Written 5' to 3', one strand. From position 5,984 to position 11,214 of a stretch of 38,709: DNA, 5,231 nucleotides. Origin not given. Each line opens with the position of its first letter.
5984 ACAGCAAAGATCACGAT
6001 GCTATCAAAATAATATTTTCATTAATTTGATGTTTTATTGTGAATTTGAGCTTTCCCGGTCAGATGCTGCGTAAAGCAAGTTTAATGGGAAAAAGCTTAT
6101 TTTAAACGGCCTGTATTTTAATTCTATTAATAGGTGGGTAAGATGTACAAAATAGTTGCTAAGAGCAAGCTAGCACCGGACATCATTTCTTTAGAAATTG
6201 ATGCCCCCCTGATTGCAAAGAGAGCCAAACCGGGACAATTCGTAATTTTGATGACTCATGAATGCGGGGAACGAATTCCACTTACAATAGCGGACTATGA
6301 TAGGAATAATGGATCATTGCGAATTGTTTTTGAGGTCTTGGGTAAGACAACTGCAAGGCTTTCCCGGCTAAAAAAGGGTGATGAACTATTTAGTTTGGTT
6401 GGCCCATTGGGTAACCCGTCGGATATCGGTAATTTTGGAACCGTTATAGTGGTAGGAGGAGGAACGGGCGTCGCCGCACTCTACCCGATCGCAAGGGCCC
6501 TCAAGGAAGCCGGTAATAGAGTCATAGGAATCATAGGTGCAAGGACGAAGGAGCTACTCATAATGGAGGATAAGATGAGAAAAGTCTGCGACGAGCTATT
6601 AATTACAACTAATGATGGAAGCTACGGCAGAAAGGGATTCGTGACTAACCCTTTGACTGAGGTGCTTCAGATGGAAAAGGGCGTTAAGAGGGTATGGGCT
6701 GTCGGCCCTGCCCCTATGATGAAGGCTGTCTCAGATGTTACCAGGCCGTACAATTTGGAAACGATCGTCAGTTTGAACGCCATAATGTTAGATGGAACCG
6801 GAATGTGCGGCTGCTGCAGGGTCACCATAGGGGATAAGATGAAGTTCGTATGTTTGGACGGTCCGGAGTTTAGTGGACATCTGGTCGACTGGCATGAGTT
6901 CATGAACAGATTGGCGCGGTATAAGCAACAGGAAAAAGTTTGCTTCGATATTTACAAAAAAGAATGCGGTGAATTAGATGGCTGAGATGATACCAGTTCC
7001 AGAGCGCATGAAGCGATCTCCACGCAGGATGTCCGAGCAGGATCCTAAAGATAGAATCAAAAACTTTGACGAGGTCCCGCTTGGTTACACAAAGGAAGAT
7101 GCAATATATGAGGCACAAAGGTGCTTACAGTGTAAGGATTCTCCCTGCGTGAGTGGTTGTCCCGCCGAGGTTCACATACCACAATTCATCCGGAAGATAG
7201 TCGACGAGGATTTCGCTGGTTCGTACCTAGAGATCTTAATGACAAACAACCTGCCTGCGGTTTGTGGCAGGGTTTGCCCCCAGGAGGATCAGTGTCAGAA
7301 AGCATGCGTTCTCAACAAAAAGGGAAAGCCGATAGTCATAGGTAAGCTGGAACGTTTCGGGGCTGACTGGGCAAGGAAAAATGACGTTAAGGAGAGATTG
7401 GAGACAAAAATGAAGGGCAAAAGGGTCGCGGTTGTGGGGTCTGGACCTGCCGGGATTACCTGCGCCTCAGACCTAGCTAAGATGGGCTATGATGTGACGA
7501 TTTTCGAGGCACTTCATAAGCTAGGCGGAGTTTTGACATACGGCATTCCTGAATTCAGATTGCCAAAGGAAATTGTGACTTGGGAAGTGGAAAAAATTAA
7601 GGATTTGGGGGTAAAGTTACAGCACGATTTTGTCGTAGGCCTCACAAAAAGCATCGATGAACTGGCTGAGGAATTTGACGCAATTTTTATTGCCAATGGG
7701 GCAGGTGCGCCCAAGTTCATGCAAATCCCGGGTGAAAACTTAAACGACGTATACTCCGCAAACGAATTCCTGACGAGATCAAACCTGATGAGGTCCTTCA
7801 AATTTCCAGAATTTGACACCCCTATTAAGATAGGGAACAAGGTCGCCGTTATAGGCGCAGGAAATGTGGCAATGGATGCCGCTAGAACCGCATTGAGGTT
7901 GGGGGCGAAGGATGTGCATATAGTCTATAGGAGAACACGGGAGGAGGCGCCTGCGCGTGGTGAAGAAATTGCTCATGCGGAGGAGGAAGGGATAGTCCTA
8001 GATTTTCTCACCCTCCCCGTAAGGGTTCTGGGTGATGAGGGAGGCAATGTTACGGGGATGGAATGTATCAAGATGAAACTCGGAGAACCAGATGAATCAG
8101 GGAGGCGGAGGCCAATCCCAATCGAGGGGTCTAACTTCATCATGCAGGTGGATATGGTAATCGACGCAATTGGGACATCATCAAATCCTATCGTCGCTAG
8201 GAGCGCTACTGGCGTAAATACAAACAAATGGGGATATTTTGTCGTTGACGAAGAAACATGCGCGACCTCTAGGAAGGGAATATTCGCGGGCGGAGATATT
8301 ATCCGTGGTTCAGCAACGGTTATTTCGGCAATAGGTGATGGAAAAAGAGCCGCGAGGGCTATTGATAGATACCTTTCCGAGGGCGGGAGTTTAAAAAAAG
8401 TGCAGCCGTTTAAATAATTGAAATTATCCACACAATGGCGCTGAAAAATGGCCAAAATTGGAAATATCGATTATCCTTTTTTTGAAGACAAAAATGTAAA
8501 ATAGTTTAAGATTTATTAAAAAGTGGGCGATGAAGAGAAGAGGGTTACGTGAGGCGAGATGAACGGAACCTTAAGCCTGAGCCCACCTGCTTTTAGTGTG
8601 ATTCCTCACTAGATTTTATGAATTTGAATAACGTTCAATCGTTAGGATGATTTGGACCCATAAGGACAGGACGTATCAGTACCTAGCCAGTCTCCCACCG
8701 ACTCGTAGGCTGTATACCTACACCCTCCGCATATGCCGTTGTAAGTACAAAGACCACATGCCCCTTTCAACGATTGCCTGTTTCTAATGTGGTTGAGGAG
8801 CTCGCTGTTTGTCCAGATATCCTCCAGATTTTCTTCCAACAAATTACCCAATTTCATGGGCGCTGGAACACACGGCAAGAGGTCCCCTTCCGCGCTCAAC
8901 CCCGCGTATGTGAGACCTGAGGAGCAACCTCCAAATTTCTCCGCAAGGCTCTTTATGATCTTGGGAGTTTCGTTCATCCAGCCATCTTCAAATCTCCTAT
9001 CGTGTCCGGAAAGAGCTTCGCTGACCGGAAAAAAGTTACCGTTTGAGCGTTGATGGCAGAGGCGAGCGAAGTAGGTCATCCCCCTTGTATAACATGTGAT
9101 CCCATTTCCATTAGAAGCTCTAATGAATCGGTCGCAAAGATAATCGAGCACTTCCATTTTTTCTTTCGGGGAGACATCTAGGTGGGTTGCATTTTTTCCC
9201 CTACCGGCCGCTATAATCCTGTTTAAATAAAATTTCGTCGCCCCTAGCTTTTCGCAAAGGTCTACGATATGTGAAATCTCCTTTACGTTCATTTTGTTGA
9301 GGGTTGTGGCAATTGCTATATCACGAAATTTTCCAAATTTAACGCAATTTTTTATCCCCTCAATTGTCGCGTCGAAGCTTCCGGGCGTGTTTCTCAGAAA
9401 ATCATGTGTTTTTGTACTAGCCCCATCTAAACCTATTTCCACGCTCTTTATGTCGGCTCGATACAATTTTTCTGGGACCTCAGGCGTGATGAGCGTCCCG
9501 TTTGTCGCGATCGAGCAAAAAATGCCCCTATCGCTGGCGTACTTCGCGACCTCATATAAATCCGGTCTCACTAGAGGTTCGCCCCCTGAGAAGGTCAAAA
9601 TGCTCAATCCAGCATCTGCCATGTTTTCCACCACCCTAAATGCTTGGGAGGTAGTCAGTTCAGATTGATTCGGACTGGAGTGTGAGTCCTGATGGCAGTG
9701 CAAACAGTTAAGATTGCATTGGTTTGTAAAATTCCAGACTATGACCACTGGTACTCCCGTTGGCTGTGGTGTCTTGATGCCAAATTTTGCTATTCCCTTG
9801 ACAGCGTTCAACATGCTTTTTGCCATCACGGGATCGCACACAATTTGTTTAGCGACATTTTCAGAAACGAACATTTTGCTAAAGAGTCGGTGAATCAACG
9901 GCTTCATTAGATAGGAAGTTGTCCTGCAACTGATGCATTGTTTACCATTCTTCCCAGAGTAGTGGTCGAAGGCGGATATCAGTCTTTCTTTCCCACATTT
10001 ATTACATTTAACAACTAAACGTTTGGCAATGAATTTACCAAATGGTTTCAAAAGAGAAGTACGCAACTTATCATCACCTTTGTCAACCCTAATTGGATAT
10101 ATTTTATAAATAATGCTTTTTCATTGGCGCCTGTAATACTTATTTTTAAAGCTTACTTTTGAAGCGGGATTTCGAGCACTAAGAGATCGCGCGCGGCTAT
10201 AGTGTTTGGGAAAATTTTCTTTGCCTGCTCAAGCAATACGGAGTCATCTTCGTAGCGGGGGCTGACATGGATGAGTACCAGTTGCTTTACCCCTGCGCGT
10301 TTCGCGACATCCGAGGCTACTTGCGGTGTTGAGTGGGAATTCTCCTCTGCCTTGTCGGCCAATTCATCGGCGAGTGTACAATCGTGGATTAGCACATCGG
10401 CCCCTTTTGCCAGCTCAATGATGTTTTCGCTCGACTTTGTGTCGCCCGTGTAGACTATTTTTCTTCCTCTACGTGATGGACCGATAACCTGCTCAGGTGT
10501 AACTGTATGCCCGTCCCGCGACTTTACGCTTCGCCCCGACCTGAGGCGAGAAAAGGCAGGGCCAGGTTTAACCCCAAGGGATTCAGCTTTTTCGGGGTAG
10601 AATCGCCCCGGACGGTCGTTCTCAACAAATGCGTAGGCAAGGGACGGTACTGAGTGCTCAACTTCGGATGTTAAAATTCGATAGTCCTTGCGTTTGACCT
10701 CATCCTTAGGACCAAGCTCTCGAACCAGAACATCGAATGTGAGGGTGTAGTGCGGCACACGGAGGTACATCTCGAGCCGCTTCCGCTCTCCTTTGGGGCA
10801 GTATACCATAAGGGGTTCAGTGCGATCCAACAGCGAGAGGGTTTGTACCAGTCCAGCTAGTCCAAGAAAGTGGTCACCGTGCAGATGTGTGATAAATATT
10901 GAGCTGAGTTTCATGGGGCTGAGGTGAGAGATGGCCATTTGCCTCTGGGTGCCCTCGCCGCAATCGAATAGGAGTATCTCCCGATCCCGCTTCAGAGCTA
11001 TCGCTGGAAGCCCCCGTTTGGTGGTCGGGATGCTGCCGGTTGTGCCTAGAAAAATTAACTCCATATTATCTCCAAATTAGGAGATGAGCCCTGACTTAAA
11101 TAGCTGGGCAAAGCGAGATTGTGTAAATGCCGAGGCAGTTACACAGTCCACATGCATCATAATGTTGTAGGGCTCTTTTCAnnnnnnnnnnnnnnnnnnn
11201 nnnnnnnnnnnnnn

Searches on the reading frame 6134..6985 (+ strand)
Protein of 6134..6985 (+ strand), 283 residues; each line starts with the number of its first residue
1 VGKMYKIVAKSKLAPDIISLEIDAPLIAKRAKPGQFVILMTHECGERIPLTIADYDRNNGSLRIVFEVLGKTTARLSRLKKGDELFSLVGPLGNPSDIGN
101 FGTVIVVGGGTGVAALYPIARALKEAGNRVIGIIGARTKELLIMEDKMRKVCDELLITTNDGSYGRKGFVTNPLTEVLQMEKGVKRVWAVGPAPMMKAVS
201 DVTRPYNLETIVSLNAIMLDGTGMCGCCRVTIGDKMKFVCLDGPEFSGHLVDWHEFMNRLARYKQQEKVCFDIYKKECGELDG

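Call 8: search_protein_families(library=pfam, proteins=[window:6134-6985:+], max_evalue=0.001)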
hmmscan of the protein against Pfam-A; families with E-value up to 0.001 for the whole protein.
window:6134-6985:+ (283 aa): 2 families
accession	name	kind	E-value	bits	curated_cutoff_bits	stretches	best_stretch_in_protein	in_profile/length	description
PF10418.14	DHODB_Fe-S_bind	-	5.9e-11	42.4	23.9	1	215-251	1-40/41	Iron-sulfur cluster binding domain of dihydroorotate dehydrogenase B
PF00175.26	NAD_binding_1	-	2.5e-05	25.3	22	1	107-200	2-108/109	Oxidoreductase NAD-binding domain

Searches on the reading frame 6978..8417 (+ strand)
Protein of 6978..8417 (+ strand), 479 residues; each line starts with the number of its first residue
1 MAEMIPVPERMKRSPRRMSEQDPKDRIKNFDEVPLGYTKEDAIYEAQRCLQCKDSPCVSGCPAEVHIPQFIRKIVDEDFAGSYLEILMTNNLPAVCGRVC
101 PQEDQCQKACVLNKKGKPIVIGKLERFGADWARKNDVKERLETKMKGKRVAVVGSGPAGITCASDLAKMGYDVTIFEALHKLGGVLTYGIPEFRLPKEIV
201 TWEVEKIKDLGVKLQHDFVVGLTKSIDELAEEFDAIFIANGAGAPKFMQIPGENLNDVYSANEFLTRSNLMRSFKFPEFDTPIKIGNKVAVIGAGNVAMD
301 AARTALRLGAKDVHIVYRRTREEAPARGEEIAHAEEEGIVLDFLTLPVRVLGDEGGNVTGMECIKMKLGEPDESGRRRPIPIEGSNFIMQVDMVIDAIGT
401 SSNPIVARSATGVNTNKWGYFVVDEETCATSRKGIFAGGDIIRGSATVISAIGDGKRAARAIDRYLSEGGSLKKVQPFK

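Call 8: search_protein_families(library=pfam, proteins=[window:6978-8417:+], max_evalue=0.001)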
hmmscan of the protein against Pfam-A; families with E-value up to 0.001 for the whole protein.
window:6978-8417:+ (479 aa): 19 families
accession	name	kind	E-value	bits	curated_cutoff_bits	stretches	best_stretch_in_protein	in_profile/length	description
PF07992.20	Pyr_redox_2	-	2.5e-44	152.3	26.1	2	149-455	2-291/291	Pyridine nucleotide-disulphide oxidoreductase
PF14691.11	Fer4_20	-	2.2e-42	143.8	25.8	1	26-136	1-112/113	Dihydroprymidine dehydrogenase domain II, 4Fe-4S cluster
PF13738.12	Pyr_redox_3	-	1.6e-12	47.8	30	1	235-322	127-199/305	Pyridine nucleotide-disulphide oxidoreductase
PF00070.33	Pyr_redox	-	3.5e-12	47.1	22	2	149-183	1-35/82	Pyridine nucleotide-disulphide oxidoreductase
PF13450.12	NAD_binding_8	-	3e-09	37.5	21.9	1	152-186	1-35/68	NAD(P)-binding Rossmann-like domain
PF12831.13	FAD_oxidored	-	1.1e-08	35.3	27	1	150-190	2-42/416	FAD dependent oxidoreductase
PF01262.27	AlaDh_PNT_C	-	1.7e-07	31.4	23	0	287-316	29-57/214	Alanine dehydrogenase/PNT, C-terminal domain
PF01488.26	Shikimate_DH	-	6.5e-07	30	24.3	0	287-326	13-51/138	Shikimate / quinate 5-dehydrogenase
PF01266.30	DAO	-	7.2e-07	29.5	27.9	1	149-182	1-34/353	FAD dependent oxidoreductase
PF13241.12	NAD_binding_7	-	3.7e-06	27.9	22.1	0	286-332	7-49/104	Putative NAD(P)-binding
PF02826.25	2-Hacid_dh_C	-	5.5e-06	26.3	25.1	0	131-177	17-66/178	D-isomer specific 2-hydroxyacid dehydrogenase, NAD binding domain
PF03486.20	HI0933_like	-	1.3e-05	25.3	50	1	149-183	2-36/244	HI0933-like protein Rossmann domain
PF01593.30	Amino_oxidase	-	2e-05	24.5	19.8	0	158-184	2-28/443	Flavin containing amine oxidoreductase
PF00890.30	FAD_binding_2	-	2.9e-05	23.9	20.4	1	150-186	2-38/414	FAD binding domain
PF01134.28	GIDA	-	4.8e-05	23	22.1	0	150-182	2-32/391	Glucose inhibited division protein A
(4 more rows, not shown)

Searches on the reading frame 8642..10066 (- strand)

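Call 8: search_protein_families(library=pfam, proteins=[window:8642-10066:-], max_evalue=0.001)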
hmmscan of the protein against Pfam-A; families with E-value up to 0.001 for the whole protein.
window:8642-10066:- (474 aa): 3 families
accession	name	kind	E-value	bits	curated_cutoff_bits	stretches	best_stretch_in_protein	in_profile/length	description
PF04055.27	Radical_SAM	-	1.2e-27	97.5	29.5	1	112-270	2-165/166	Radical SAM superfamily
PF13186.11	SPASM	-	5.2e-09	36.7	21.5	1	381-441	1-67/67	Iron-sulfur cluster-binding domain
PF13353.11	Fer4_12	-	7.2e-08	33.3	22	1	111-180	9-80/137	4Fe-4S single cluster domain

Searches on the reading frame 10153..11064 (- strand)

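Call 8: search_protein_families(library=pfam, proteins=[window:10153-11064:-], max_evalue=0.001)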
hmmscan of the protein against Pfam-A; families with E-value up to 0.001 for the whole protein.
window:10153-11064:- (303 aa): 3 families
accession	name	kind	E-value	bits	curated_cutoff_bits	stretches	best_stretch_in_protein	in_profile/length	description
PF12706.13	Lactamase_B_2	-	7.7e-20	71.8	27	2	192-266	124-199/200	Beta-lactamase superfamily domain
PF00753.33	Lactamase_B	-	2e-10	41.4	22.7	1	25-220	12-161/196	Metallo-beta-lactamase superfamily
PF13691.12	Lactamase_B_4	-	8.8e-08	32.1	27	1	18-65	12-60/63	tRNase Z endonuclease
